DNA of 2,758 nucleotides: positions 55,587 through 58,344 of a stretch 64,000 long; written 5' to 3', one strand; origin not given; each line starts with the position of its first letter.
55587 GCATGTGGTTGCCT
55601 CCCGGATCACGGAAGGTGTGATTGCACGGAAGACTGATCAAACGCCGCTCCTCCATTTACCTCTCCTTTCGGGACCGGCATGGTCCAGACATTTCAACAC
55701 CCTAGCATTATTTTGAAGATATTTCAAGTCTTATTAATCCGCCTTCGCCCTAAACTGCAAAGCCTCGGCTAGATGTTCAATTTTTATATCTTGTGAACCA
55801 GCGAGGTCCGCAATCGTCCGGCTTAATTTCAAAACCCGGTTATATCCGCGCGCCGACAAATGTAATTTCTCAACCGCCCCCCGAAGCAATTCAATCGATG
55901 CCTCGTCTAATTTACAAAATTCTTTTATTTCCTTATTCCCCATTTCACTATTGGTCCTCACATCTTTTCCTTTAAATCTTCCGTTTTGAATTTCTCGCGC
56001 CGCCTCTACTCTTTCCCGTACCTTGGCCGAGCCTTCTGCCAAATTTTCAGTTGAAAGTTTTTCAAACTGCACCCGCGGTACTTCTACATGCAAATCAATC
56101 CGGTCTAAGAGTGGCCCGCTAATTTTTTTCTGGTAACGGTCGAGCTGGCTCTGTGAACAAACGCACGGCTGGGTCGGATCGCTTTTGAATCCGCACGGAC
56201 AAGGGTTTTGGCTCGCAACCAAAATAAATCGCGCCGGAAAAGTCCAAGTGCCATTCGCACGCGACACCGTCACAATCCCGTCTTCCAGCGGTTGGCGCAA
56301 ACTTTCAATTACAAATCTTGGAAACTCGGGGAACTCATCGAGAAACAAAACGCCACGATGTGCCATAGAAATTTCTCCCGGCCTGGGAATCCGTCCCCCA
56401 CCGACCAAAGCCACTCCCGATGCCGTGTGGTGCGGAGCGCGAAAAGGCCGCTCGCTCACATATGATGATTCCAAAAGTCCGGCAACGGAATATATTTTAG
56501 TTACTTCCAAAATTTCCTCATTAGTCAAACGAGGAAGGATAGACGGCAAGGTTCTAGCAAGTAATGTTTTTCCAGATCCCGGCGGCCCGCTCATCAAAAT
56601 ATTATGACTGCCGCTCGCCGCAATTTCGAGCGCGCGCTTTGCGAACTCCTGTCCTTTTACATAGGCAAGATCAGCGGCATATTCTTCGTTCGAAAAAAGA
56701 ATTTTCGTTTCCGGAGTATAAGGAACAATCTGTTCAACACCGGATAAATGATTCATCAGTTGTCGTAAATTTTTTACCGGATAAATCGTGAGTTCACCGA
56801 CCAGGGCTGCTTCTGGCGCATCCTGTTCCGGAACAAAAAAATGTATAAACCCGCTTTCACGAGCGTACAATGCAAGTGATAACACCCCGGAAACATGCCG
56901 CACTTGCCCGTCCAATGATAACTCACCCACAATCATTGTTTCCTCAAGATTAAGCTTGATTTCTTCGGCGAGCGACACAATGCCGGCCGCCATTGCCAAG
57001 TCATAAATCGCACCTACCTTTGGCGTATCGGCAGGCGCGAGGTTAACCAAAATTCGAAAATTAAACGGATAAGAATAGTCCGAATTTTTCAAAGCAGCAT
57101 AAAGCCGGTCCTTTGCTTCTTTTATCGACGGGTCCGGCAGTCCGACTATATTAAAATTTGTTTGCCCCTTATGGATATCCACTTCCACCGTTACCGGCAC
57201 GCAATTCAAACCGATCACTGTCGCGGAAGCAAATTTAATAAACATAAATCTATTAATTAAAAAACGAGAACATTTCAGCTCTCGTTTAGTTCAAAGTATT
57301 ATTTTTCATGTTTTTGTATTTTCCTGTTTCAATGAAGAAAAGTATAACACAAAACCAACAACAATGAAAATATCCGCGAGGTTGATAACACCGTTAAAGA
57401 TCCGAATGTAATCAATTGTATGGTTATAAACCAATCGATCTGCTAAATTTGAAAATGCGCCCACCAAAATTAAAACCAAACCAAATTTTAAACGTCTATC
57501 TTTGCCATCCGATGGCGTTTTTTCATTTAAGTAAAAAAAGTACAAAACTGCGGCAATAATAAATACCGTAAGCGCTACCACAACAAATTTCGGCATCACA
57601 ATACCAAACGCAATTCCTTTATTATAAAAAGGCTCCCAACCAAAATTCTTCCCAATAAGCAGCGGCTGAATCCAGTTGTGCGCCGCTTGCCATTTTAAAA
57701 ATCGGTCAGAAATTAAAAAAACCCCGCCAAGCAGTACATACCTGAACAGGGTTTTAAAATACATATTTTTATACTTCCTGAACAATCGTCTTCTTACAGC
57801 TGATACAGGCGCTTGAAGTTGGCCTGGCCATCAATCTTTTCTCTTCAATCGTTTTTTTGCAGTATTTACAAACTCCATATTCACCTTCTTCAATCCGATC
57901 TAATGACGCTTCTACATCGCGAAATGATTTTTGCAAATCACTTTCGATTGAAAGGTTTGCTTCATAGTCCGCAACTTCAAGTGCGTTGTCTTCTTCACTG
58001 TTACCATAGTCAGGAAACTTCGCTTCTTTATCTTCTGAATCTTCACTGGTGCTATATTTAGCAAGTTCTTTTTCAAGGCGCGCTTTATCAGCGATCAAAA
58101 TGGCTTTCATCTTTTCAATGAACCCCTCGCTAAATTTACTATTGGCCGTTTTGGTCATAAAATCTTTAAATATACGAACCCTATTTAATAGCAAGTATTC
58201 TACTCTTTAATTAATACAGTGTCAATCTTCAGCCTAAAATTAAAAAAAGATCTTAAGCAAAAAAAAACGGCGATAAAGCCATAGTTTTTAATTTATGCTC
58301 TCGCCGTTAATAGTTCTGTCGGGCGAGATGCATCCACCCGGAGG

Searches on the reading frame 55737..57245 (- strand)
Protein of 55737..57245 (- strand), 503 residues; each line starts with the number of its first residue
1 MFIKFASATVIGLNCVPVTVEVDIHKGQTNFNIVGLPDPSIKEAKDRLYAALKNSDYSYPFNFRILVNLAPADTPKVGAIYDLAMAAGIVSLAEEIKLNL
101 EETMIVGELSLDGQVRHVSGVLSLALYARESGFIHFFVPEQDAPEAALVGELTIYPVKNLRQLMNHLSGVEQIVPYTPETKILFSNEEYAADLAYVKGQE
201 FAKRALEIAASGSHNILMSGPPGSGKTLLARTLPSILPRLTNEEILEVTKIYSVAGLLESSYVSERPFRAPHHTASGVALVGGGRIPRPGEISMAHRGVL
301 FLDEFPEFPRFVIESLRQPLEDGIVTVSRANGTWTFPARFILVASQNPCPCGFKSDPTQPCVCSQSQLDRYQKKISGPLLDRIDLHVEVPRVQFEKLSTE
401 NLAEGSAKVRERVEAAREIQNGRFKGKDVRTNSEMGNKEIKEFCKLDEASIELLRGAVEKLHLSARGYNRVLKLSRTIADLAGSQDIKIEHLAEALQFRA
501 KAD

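Call 28: search_protein_families(library=pfam, proteins=[window:55737-57245:-], max_evalue=0.001)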
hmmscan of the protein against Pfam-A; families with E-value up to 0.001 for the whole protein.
window:55737-57245:- (503 aa): 8 families
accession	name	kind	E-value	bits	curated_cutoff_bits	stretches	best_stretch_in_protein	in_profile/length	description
PF01078.27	Mg_chelatase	-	4.7e-92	307.5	20.3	1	192-396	1-206/207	Magnesium chelatase, subunit ChlI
PF13541.12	ChlI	-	1.3e-38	132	27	1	20-141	1-120/121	Subunit ChlI of Mg-chelatase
PF13335.12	Mg_chelatase_C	-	3.3e-33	114.6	26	1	404-499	2-94/94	Magnesium chelatase, subunit ChlI C-terminal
PF07728.20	AAA_5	-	5.9e-07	30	22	1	215-350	1-125/139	AAA domain (dynein-related subfamily)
PF05362.19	Lon_C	-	1.2e-06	28.7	21.1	1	19-166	44-201/205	Lon protease (S16) C-terminal proteolytic domain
PF00493.29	MCM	-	1.4e-06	28.1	23.3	1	207-357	51-182/224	MCM P-loop domain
PF00158.32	Sigma54_activat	-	1.7e-05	25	20.2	1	204-326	13-123/168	Sigma-54 interaction domain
PF13191.12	AAA_16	-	0.00066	20.7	32.6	0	204-238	14-49/167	AAA ATPase domain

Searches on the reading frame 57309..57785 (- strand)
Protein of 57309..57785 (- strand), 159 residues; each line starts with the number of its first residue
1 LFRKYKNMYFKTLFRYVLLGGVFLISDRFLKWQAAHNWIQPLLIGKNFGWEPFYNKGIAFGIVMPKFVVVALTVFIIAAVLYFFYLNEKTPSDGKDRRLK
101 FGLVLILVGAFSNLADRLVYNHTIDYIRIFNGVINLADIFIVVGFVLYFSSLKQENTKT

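Call 70: search_protein_families(library=pfam, proteins=[window:57309-57785:-], max_evalue=0.001)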
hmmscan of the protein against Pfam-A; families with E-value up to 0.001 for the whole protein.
window:57309-57785:- (159 aa): 1 family
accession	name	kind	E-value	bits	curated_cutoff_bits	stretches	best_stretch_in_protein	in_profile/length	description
PF01252.23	Peptidase_A8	-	4.8e-21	75.9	25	1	22-149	4-137/142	Signal peptidase (SPase) II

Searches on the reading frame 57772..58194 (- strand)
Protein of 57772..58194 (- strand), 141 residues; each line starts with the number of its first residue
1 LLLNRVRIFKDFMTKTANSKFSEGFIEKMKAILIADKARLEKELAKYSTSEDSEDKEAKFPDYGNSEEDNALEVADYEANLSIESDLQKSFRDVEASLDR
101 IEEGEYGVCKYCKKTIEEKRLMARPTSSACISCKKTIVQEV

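Call 70: search_protein_families(library=pfam, proteins=[window:57772-58194:-], max_evalue=0.001)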
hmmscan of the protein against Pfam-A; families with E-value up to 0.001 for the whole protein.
window:57772-58194:- (141 aa): 1 family
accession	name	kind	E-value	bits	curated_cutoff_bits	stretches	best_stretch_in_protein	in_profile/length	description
PF01258.23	zf-dskA_traR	-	7.6e-07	29.5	24.9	1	104-135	1-32/36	Prokaryotic dksA/traR C4-type zinc finger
